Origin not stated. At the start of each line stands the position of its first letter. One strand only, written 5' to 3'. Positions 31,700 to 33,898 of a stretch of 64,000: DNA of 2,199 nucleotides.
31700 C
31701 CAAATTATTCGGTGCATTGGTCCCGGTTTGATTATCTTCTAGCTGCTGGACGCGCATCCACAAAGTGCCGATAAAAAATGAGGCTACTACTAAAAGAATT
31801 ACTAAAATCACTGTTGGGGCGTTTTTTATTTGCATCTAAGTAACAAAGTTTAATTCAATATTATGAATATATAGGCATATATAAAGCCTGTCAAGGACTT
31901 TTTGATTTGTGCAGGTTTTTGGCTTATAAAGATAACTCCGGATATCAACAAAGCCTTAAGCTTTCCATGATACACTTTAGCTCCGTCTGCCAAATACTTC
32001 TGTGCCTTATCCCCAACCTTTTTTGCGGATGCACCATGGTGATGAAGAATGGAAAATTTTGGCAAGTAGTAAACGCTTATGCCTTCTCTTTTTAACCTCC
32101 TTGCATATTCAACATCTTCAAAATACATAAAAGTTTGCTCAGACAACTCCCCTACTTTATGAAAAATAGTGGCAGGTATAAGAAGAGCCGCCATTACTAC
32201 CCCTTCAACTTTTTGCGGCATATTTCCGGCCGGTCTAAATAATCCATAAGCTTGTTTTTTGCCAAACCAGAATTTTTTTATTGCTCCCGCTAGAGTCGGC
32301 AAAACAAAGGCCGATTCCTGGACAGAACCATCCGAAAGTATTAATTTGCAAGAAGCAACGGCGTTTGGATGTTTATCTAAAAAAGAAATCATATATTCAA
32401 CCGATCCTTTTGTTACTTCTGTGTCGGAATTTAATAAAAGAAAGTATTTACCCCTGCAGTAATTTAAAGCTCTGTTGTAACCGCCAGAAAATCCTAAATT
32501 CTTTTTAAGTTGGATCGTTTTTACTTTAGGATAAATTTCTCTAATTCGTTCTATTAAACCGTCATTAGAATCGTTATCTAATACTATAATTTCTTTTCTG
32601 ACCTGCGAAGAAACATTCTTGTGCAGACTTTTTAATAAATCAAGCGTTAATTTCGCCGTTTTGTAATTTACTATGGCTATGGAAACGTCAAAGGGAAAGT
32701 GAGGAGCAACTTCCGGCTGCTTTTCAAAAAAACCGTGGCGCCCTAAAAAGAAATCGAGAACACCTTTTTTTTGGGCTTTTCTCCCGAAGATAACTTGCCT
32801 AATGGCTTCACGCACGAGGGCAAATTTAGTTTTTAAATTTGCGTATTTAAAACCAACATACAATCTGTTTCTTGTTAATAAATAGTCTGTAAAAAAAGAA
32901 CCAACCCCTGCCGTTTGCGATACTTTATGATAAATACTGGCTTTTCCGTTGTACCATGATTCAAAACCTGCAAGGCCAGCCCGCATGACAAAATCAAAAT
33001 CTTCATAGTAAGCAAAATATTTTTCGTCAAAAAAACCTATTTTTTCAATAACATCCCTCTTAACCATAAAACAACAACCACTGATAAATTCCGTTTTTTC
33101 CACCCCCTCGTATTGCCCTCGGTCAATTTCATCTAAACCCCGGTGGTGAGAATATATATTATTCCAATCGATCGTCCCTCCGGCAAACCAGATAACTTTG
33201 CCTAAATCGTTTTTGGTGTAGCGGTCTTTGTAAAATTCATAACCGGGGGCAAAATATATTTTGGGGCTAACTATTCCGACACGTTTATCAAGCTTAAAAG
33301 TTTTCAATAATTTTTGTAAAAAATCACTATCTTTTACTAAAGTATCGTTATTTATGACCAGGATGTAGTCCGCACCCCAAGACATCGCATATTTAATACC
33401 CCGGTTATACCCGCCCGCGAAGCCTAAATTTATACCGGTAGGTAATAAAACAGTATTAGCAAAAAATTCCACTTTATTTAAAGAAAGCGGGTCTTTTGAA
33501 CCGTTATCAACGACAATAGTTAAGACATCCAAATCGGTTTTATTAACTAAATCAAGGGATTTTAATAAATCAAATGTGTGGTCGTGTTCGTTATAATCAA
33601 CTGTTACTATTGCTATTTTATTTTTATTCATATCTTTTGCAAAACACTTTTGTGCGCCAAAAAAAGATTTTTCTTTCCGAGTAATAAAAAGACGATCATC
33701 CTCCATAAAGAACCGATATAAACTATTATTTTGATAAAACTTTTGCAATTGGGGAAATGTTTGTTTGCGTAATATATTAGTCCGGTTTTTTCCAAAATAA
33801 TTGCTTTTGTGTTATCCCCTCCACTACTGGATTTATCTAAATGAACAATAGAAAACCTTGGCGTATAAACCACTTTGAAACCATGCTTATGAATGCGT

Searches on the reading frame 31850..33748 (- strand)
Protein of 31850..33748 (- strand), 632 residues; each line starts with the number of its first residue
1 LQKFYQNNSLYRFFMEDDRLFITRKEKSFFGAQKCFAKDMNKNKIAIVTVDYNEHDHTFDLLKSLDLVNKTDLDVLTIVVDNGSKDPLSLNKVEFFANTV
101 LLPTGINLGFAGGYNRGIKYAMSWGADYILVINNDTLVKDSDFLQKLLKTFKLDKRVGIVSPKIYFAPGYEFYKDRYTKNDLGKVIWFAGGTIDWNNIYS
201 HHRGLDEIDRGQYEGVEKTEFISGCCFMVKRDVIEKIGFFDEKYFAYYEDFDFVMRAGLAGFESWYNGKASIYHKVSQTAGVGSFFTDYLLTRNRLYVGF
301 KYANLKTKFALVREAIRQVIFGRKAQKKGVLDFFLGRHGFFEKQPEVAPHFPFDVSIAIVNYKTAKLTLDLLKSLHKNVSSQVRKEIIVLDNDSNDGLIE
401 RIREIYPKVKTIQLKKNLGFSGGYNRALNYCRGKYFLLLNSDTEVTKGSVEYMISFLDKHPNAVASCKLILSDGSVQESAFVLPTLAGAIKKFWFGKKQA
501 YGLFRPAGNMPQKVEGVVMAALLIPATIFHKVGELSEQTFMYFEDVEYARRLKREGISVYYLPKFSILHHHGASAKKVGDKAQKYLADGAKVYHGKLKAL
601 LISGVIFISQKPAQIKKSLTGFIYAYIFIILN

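Call 22: find_encoding_contigs(protein=window:31850-33748:-, flank=10000, max_places=1)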
Protein window:31850-33748:- (632 aa): no gene with exactly this product is on record in the collection.
